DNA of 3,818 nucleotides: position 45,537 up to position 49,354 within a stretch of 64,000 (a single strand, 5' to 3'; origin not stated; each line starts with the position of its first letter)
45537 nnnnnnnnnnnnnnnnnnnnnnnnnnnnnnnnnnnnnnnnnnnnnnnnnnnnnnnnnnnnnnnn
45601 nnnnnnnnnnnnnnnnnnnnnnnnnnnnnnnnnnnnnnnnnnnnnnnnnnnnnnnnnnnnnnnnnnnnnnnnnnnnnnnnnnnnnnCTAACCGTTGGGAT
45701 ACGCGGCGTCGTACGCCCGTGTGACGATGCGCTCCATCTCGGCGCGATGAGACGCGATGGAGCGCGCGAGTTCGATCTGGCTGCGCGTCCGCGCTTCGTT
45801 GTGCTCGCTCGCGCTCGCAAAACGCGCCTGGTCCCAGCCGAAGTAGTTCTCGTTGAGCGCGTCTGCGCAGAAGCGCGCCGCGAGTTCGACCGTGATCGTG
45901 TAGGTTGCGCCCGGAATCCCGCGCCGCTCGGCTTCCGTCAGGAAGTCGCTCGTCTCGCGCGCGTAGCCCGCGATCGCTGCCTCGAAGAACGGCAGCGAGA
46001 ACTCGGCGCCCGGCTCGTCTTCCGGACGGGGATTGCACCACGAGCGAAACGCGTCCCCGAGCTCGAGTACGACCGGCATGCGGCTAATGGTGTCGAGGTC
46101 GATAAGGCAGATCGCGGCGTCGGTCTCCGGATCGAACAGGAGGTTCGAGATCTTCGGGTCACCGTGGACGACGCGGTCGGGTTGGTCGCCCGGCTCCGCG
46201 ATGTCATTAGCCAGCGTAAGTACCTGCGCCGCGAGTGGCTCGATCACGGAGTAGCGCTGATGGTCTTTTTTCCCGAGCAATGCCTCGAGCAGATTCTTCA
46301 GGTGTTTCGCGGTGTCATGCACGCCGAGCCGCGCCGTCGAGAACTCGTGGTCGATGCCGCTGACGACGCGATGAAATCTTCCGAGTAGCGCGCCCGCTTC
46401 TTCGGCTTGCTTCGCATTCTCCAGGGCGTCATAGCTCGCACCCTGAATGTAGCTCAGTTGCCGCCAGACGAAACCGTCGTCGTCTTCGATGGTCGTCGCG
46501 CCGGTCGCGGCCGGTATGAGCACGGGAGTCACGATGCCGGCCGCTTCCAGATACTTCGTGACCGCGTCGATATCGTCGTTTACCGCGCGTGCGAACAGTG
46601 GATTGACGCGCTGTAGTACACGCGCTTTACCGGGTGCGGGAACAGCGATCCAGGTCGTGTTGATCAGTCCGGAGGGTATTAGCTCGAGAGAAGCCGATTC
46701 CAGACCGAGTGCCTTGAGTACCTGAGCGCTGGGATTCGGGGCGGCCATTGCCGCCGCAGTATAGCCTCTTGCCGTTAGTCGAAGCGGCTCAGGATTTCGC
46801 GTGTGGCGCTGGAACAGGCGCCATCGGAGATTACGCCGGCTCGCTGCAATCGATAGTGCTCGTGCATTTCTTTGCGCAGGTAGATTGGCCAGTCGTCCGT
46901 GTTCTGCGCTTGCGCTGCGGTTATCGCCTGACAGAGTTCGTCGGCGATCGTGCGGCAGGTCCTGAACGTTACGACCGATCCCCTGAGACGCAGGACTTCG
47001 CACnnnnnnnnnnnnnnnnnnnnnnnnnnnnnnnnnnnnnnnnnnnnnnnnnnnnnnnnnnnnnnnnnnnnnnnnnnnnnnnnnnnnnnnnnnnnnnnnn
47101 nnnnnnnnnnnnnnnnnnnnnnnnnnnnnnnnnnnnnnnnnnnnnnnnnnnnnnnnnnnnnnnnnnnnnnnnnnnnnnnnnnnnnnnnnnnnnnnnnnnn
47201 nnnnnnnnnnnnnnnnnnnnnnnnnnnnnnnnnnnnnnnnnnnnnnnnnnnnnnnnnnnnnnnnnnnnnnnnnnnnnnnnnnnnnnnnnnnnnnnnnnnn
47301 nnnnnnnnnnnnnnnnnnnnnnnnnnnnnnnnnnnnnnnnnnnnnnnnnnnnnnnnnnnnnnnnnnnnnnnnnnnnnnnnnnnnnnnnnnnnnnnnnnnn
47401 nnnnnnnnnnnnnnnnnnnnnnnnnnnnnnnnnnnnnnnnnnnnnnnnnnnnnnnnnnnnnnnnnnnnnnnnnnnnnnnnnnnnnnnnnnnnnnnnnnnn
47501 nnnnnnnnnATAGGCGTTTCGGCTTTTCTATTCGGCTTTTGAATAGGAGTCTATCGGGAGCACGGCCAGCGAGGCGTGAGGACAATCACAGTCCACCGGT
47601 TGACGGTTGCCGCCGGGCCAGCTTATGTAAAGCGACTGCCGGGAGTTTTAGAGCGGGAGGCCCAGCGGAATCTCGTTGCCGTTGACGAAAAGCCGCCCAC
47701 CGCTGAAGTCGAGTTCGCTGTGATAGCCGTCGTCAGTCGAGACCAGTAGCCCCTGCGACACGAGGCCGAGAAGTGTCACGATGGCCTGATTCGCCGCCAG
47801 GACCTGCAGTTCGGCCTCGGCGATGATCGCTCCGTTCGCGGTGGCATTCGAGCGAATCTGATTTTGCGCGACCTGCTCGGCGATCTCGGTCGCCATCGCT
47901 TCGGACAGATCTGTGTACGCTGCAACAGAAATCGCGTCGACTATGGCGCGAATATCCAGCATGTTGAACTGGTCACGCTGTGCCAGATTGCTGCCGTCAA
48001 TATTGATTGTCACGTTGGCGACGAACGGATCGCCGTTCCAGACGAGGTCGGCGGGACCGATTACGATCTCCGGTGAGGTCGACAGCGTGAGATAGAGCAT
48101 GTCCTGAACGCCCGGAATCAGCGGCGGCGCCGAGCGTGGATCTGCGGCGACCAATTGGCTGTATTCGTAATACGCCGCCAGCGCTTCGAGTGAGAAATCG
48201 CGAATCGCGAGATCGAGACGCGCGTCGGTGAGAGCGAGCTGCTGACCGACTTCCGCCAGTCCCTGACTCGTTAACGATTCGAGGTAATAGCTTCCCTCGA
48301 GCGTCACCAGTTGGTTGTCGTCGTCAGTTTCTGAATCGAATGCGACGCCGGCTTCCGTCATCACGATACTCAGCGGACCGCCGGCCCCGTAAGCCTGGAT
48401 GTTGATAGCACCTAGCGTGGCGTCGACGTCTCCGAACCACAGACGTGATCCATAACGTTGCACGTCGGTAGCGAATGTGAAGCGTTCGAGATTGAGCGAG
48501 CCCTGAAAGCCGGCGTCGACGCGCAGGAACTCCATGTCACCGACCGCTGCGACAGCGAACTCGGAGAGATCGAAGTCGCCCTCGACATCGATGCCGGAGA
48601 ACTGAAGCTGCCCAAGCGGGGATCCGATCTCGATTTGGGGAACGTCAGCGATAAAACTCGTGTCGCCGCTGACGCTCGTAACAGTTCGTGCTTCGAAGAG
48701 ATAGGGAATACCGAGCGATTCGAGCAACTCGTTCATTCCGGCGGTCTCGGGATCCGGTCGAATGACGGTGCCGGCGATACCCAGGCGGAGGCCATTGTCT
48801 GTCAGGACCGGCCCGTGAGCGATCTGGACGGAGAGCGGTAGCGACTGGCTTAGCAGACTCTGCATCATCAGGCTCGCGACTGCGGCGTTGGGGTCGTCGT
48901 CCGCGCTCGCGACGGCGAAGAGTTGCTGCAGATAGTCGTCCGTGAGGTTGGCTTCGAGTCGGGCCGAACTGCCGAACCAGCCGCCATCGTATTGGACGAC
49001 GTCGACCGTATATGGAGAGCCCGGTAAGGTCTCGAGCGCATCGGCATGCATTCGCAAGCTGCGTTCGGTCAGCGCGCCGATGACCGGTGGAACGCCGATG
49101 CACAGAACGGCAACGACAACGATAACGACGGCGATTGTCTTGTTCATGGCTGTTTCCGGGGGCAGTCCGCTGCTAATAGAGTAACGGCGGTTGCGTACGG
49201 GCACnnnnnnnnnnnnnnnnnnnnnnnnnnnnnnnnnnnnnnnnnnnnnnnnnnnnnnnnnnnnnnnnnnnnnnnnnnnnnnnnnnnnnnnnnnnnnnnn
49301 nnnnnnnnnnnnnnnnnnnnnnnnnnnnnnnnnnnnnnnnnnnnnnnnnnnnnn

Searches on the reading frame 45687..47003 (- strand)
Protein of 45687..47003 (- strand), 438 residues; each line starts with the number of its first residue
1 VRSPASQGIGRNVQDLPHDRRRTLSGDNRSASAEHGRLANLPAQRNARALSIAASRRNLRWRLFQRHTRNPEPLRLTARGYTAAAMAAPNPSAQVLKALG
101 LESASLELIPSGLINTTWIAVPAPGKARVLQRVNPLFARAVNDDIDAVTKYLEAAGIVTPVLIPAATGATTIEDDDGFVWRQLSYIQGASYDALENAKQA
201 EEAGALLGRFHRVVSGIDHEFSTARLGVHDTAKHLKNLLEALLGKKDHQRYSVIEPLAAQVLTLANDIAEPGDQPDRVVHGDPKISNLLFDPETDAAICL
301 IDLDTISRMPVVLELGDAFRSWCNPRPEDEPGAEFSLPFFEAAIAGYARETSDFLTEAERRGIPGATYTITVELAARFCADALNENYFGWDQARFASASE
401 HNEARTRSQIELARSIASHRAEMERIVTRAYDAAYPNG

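Call 5: search_protein_families(library=pfam, proteins=[window:45687-47003:-])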
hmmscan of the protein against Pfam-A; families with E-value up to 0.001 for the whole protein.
window:45687-47003:- (438 aa): 1 family
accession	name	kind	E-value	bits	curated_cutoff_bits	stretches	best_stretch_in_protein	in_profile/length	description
PF01636.29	APH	-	5e-23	82.5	23.2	1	106-333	2-219/239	Phosphotransferase enzyme family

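Call 6: search_protein_families(library=ncbifam, proteins=[window:45687-47003:-])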
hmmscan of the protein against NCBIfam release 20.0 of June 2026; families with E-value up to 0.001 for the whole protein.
window:45687-47003:- (438 aa): 1 family
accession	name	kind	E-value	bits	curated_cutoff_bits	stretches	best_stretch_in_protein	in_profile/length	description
NF008738.0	PRK11768.1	equivalog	8.9e-08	31.9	194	1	155-313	81-230/327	serine/threonine protein kinase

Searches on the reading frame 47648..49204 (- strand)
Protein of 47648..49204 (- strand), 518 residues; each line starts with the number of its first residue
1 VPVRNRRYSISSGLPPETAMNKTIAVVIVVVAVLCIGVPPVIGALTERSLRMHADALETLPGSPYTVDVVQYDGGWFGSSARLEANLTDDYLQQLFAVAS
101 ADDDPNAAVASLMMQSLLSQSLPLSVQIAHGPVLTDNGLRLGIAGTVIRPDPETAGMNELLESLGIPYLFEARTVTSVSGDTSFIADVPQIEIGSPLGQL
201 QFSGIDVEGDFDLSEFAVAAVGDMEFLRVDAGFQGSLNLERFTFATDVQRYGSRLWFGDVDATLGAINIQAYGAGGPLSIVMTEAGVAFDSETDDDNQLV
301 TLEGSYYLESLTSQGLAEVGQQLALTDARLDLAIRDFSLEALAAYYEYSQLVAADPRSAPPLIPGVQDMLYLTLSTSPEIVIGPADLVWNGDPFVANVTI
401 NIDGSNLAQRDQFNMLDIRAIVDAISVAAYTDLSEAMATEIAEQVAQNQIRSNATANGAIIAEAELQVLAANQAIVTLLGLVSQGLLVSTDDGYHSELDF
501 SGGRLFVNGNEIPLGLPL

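Call 5: search_protein_families(library=pfam, proteins=[window:47648-49204:-])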
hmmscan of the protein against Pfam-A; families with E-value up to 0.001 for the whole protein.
window:47648-49204:- (518 aa): 1 family
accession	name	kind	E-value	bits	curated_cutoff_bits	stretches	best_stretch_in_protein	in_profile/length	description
PF06097.16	DUF945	-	2e-48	166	26.8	1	20-514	1-459/460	Bacterial protein of unknown function (DUF945)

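Call 6: search_protein_families(library=ncbifam, proteins=[window:47648-49204:-])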
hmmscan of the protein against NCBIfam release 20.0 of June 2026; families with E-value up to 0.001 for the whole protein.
window:47648-49204:- (518 aa): 0 families
